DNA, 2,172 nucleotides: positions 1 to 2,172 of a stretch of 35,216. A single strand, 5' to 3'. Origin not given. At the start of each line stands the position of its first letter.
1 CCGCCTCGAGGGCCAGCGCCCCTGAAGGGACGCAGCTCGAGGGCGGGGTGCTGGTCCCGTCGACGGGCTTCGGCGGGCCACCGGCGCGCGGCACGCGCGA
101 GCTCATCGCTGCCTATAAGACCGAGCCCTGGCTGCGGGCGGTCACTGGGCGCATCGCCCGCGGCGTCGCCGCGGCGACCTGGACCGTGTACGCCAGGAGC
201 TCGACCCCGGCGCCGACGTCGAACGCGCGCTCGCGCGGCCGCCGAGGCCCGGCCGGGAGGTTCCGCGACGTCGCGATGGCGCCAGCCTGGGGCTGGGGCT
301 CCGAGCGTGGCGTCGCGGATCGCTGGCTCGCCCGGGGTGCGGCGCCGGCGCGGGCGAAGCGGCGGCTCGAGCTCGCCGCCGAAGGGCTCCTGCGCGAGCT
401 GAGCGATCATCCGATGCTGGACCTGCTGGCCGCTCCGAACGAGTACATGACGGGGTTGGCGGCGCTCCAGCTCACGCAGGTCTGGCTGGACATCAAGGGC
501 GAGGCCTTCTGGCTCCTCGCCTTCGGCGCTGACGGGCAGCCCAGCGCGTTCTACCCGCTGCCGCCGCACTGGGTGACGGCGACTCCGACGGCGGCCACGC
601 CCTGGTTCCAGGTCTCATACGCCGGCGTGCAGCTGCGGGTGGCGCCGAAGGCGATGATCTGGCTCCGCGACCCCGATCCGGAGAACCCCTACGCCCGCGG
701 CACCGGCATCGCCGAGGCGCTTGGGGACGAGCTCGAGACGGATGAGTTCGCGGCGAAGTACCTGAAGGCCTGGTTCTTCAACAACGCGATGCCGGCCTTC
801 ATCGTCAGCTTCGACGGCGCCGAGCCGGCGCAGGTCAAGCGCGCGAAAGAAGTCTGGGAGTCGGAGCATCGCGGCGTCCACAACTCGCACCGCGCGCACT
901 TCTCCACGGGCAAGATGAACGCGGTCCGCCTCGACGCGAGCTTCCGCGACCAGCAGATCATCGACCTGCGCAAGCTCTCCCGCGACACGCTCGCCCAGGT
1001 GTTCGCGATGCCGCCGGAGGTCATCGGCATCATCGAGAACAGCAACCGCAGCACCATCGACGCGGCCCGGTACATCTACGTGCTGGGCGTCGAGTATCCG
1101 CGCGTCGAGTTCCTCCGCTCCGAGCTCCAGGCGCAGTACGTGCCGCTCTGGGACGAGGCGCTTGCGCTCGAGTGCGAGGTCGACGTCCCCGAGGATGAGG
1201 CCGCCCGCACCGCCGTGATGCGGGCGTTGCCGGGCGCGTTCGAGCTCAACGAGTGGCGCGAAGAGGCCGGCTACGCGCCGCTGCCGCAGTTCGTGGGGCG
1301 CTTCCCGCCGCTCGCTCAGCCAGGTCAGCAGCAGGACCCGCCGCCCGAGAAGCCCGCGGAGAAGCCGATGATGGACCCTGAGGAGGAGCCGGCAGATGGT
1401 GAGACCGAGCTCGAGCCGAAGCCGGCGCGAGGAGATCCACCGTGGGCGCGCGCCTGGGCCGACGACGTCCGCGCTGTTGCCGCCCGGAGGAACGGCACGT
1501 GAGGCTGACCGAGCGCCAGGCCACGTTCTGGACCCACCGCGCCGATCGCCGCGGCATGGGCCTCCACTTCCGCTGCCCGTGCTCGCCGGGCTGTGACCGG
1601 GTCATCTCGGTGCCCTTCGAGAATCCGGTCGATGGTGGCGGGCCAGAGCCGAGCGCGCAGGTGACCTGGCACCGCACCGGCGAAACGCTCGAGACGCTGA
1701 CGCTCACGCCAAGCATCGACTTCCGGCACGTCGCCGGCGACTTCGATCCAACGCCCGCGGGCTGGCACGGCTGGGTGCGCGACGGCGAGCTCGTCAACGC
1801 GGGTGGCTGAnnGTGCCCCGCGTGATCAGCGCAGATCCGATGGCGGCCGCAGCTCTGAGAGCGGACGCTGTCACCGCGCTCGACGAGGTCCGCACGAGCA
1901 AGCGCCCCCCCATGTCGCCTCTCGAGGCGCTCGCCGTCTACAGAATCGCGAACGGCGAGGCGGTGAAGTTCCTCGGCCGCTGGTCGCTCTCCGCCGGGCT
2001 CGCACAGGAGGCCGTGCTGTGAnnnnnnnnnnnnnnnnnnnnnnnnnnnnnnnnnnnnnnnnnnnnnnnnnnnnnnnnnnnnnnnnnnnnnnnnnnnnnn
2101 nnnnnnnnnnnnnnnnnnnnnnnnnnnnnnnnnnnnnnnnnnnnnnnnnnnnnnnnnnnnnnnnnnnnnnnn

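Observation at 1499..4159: A 2.7-kb accessory island (zinc-ribbon protein, 69-aa ORF, Kelch beta-propeller, Ig-like protein) wedged between portal and prohead protease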

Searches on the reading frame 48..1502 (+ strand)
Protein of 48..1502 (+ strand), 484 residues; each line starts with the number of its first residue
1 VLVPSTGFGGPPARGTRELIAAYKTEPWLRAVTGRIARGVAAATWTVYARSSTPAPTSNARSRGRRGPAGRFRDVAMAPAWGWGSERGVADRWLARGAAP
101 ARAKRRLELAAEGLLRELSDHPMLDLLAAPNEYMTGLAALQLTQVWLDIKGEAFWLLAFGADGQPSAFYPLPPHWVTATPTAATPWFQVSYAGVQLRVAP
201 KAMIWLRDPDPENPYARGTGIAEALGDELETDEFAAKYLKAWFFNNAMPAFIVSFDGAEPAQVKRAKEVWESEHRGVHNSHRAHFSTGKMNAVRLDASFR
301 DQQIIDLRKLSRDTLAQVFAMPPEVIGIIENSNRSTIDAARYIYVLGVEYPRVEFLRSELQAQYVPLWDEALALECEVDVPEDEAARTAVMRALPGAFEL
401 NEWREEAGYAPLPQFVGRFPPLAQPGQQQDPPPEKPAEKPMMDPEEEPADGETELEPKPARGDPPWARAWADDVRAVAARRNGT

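Call 4: search_protein_families(library=pfam, proteins=[window:48-1502:+], max_evalue=0.1)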
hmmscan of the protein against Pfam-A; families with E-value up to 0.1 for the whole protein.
window:48-1502:+ (484 aa): 1 family
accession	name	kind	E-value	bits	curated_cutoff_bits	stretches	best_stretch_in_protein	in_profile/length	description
PF04860.17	Phage_portal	-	3.8e-41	141.8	39.1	1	116-406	30-319/321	Phage portal protein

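Call 5: search_protein_families(library=phrogs, proteins=[window:48-1502:+], max_evalue=0.01)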
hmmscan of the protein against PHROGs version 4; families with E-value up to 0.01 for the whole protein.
window:48-1502:+ (484 aa): 3 families
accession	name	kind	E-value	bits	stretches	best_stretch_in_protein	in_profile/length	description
phrog_2662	-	head and packaging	3.8e-65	221.8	1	17-448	58-445/717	portal protein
phrog_12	-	head and packaging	4.2e-39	136.1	1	112-452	123-458/646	portal protein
phrog_5929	-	head and packaging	1.7e-09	38.3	1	240-345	8-113/228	portal protein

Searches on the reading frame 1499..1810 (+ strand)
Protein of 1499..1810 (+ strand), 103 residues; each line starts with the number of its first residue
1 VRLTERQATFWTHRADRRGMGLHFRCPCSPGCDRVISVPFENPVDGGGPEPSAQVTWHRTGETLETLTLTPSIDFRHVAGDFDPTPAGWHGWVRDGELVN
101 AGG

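Call 4: search_protein_families(library=pfam, proteins=[window:1499-1810:+], max_evalue=0.1)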
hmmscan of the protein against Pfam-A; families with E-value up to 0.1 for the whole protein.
window:1499-1810:+ (103 aa): 1 family
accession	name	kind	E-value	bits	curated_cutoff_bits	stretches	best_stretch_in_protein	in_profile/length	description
PF20137.4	DUF6527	-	3.1e-08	33.8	23.6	1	23-98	4-60/63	Family of unknown function (DUF6527)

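Call 5: search_protein_families(library=phrogs, proteins=[window:1499-1810:+], max_evalue=0.01)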
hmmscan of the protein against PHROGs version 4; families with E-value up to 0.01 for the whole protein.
window:1499-1810:+ (103 aa): 2 families
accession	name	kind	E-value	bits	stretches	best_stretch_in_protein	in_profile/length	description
phrog_15183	-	unknown function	2.2e-08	35.6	1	12-98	26-99/102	-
phrog_34484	-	unknown function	0.0055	18.1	0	55-99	91-131/134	-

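Call 9: search_protein_families(library=ncbifam, proteins=[window:1499-1810:+], max_evalue=0.1)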
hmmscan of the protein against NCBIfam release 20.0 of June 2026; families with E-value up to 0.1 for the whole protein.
window:1499-1810:+ (103 aa): 0 families

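Call 13: search_dna_similar(query=window:1499-1810:+, collection=phages, mode=protein, max_evalue=0.001, max_rows=30)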
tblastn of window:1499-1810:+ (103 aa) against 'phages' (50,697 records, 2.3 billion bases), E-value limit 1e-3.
No match.

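Call 31: find_homologous_proteins(query=window:1499-1810:+, max_evalue=0.001)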
Query window:1499-1810:+ (103 aa): 6 proteins with E <= 0.001 among 9 candidates.
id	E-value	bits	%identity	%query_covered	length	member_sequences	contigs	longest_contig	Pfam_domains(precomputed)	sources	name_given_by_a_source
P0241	3.9e-68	245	100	100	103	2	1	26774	PF20137.5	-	-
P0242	2.5e-37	145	64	98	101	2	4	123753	PF20137.5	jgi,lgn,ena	-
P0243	1.2e-18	85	49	97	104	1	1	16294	PF20137.5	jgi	jgi:hypothetical protein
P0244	2.6e-12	65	52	78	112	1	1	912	PF20137.5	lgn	-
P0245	4.1e-11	61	43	98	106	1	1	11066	PF20137.5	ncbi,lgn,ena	-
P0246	1.8e-9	56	40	96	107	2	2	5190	PF20137.5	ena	-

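Call 32: find_encoding_contigs(protein=P0242, flank=10000, max_places=4)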
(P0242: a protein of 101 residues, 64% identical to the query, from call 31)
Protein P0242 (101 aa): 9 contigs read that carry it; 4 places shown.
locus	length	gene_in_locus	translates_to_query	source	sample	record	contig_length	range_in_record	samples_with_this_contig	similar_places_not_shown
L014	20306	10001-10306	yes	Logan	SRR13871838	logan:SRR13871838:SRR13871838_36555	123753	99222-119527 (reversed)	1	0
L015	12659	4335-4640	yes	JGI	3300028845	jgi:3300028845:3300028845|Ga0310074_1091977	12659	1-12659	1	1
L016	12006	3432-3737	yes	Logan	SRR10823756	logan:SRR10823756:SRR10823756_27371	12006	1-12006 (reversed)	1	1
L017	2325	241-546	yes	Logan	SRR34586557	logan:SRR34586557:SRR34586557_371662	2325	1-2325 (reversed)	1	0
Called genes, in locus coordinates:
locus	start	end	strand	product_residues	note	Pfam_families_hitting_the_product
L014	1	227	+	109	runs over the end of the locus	PF18905:DUF5661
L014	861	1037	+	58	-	-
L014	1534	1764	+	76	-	PF24042:DUF7351 (weak)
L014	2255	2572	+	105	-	-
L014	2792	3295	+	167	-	-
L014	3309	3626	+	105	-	-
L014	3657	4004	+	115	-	PF00565:SNase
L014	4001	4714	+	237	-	-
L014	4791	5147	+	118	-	PF11750:DUF3307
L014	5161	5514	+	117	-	PF02026:RyR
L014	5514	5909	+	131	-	-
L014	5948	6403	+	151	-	-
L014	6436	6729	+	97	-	-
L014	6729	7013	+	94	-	-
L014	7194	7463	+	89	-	-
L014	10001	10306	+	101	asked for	PF20137:BubE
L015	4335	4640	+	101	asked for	PF20137:BubE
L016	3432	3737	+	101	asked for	PF20137:BubE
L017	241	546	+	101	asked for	PF20137:BubE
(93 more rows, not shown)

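Call 33: find_encoding_contigs(protein=P0243, flank=8000, max_places=2)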
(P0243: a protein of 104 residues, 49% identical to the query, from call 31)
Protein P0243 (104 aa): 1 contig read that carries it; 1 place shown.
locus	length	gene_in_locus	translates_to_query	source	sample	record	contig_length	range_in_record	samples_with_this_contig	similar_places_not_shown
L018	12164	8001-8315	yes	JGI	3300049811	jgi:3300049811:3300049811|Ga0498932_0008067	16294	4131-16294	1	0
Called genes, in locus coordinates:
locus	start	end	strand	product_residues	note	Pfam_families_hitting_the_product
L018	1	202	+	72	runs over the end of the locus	-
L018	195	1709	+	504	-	-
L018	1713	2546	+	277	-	-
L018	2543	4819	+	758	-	-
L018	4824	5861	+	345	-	-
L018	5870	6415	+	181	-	-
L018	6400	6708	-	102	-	-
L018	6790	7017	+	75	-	-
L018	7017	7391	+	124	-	-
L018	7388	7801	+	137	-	PF18925:DUF5675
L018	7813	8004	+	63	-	-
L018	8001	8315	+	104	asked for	PF20137:BubE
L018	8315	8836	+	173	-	-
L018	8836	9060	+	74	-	-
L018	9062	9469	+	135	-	-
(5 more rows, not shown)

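Call 34: find_encoding_contigs(protein=P0245, flank=8000, max_places=2)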
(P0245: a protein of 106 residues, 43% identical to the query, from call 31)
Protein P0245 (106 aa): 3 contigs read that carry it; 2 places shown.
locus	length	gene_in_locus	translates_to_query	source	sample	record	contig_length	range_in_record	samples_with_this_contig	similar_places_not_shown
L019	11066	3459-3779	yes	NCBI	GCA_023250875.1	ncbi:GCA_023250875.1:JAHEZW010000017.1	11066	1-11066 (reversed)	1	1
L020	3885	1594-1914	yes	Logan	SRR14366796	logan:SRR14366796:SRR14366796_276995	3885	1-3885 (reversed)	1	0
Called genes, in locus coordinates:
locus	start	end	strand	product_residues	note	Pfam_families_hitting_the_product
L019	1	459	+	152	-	?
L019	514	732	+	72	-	-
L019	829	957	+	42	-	-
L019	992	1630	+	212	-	PF01555:N6_N4_Mtase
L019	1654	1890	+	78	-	-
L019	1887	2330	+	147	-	PF00383:dCMP_cyt_deam_1, PF14437:MafB19-deam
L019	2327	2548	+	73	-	-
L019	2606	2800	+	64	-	-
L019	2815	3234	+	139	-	-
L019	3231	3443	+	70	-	-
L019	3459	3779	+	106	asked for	PF20137:BubE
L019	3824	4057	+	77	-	-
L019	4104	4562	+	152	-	-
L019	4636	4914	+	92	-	-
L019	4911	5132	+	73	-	-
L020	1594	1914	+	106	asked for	PF20137:BubE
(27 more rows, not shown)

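Call 78: search_protein_families(library=padloc, proteins=[window:1499-1810:+], max_evalue=0.01)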
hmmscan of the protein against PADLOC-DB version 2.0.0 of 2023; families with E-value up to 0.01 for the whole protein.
window:1499-1810:+ (103 aa): 0 families

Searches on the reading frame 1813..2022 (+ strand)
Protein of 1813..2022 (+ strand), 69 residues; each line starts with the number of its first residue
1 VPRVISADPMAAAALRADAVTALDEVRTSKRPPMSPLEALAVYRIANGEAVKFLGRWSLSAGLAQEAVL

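Call 4: search_protein_families(library=pfam, proteins=[window:1813-2022:+], max_evalue=0.1)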
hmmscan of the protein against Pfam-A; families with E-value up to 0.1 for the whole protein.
window:1813-2022:+ (69 aa): 0 families

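Call 5: search_protein_families(library=phrogs, proteins=[window:1813-2022:+], max_evalue=0.01)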
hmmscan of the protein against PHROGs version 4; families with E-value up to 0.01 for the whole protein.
window:1813-2022:+ (69 aa): 0 families

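Call 9: search_protein_families(library=ncbifam, proteins=[window:1813-2022:+], max_evalue=0.1)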
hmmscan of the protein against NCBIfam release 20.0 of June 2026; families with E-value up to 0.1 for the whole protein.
window:1813-2022:+ (69 aa): 0 families

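Call 78: search_protein_families(library=padloc, proteins=[window:1813-2022:+], max_evalue=0.01)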
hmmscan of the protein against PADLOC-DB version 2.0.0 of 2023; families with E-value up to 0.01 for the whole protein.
window:1813-2022:+ (69 aa): 0 families

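Call 86: search_protein_representatives(protein=window:1813-2022:+)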
Query: 69 residues. Proteins with E-value up to 0.001 (for the whole library): 3; up to 1e-10: 1; up to 1e-30: 0. The best 3 are listed.
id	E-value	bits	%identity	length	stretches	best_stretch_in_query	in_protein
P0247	3.6e-29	115.1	100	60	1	10-69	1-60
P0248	1.8e-10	56.5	27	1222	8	15-67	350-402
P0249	8.8e-04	35.5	37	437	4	39-66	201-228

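Call 87: search_protein_families(library=pfam, proteins=[P0248, P0249], max_evalue=0.01)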
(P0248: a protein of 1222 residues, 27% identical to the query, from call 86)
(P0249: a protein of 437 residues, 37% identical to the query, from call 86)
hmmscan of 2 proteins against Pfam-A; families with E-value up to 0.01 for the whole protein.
P0248 (1222 aa): 5 families
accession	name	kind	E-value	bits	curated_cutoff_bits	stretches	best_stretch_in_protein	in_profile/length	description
PF13585.12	CHU_C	-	1.8e-14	54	27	1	1136-1205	3-75/86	CHU_C Type IX secretion signal domain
PF21615.3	CBM-like_2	-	2.1e-14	54.1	27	0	553-606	69-122/126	Carbohydrate binding module-like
PF14336.11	GLUCM-like_C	-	2.7e-08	34.1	27.9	0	759-819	208-244/291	D-glutamate cyclase-like, C-terminal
PF21908.1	Cel124_C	-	3.7e-06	27.5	27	0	700-733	65-98/172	Cel124 C-terminal catalytic domain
PF21454.2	MSP1_barrel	-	0.0022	18.5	27.8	0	838-882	21-65/112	Major structural protein 1, jelly-roll domain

P0249 (437 aa): 2 families
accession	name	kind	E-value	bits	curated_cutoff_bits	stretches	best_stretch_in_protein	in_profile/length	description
PF07841.18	DM4_12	-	0.00018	22.5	22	0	239-254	19-34/86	DM4/DM12 family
PF01248.31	Ribosomal_L7Ae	-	0.00087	19.4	22.1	0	137-169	36-68/95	Ribosomal protein L7Ae/L30e/S12e/Gadd45 family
